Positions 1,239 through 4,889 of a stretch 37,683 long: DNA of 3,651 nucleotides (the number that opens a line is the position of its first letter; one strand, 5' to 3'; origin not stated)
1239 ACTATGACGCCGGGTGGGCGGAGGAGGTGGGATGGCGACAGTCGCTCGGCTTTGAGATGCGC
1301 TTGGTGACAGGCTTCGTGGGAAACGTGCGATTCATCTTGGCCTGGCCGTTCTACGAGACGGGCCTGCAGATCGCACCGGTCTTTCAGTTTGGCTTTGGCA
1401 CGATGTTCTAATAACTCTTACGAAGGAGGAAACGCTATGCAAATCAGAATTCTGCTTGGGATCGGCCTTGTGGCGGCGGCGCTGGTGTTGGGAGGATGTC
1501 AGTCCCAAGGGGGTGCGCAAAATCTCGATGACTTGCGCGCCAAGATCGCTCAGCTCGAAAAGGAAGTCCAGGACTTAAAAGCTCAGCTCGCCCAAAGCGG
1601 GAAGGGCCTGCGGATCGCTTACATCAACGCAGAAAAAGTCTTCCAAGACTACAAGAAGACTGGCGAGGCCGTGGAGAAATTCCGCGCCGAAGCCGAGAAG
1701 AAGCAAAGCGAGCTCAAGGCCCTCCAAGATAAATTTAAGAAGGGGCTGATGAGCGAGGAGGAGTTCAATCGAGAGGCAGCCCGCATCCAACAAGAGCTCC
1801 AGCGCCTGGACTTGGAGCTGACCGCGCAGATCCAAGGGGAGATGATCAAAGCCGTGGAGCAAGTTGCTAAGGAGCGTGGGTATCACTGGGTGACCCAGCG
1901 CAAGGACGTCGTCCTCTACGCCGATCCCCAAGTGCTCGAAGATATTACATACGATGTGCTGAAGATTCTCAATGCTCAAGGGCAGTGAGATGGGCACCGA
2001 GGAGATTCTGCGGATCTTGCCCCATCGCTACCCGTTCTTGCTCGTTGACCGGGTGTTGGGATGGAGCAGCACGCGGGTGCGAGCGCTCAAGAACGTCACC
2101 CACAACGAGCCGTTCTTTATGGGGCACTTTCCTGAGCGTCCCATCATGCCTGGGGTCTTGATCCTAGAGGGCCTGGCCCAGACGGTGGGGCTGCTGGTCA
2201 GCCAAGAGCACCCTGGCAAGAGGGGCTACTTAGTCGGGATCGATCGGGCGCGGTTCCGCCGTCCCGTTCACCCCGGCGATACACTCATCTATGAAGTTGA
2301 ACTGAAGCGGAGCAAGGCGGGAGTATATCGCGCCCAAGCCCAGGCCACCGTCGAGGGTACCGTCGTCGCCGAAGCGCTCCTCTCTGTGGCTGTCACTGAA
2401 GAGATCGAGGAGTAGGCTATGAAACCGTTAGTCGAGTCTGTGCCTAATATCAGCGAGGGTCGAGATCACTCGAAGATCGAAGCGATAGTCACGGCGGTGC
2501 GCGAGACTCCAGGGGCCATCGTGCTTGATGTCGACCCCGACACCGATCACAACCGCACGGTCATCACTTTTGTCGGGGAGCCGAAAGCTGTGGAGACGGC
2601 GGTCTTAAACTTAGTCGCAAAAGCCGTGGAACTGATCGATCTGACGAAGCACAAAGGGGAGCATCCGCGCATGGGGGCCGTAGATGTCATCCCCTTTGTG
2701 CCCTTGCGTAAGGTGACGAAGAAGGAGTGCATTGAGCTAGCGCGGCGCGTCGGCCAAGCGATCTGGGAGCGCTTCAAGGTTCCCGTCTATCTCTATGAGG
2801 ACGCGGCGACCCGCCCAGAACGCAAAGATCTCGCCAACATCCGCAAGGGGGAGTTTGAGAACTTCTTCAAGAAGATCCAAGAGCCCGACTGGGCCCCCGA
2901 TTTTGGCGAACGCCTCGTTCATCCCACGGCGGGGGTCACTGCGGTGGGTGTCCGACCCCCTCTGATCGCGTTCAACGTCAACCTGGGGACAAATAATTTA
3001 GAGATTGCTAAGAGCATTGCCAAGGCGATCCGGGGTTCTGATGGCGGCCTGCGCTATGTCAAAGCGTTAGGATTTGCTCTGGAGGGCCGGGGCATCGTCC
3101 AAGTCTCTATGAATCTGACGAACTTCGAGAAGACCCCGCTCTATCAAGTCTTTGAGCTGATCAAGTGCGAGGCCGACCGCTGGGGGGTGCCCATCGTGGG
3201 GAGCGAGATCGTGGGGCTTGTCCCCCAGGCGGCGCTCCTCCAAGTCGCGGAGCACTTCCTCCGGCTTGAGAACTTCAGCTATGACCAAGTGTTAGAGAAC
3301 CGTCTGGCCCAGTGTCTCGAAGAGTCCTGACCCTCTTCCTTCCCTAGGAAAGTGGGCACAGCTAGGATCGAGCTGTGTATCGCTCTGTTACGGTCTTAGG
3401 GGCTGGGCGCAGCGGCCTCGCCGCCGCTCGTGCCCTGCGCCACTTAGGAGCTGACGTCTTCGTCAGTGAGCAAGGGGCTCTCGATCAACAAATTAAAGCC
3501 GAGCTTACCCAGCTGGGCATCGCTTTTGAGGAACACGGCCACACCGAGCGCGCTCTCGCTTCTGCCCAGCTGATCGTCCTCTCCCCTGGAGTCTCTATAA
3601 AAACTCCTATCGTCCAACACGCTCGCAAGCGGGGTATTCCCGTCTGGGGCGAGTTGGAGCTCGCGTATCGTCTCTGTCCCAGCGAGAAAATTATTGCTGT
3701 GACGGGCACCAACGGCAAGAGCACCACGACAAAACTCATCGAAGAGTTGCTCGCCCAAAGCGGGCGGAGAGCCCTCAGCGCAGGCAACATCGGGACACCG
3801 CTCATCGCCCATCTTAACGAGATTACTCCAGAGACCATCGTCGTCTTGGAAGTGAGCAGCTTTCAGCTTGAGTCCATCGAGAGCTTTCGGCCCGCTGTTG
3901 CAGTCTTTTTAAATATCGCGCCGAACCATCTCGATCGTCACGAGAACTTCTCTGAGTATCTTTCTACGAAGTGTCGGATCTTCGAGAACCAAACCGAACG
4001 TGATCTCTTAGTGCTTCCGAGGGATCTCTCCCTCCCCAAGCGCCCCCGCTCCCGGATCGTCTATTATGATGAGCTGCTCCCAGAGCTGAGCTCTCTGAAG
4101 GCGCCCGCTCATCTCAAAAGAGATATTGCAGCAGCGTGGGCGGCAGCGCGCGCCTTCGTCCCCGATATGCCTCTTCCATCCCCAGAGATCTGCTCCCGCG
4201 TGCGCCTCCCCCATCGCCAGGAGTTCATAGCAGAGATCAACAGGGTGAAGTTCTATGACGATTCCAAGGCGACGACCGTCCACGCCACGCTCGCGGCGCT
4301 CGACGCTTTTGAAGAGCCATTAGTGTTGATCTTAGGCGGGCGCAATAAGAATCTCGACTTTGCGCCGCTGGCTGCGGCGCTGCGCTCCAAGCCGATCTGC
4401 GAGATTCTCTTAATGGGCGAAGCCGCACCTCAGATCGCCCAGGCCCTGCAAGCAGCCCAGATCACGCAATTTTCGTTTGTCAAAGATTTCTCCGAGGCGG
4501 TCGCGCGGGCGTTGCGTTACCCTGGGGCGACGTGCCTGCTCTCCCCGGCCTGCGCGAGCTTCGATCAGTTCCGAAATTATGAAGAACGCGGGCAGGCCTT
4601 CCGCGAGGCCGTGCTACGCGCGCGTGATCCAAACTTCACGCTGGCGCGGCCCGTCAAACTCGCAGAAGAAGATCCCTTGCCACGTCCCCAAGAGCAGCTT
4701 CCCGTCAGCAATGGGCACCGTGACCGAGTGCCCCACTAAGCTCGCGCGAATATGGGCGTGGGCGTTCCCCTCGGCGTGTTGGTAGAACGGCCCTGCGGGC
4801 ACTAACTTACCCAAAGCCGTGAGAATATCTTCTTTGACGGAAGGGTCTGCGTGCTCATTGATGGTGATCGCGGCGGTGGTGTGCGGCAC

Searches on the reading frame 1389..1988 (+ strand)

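Call 83: search_protein_families(library=pfam, proteins=[window:1389-1988:+], max_evalue=0.00001)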
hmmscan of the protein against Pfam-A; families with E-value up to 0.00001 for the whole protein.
window:1389-1988:+ (199 aa): 1 family
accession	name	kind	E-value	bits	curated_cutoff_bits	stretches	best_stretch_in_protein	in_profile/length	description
PF03938.19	OmpH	-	1.6e-16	61.2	32.4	1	75-194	1-141/141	Outer membrane protein (OmpH-like)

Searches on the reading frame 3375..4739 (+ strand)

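Call 83: search_protein_families(library=pfam, proteins=[window:3375-4739:+], max_evalue=0.00001)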
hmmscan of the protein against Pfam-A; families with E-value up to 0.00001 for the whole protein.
window:3375-4739:+ (454 aa): 4 families
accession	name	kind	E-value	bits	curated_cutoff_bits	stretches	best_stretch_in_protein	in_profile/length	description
PF08245.18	Mur_ligase_M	-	5.7e-24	85.6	24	1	109-218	1-125/200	Mur ligase middle domain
PF02875.26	Mur_ligase_C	-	3e-12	47.9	28.4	1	280-392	1-126/127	Mur ligase, glutamate ligase domain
PF21799.2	MurD-like_N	-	1.8e-11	44.6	27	1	4-92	2-88/88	Mur ligase MurD-like, N-terminal domain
PF21377.3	MurD_N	-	1.6e-09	38.1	24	1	7-76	4-73/76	MurD N-terminal domain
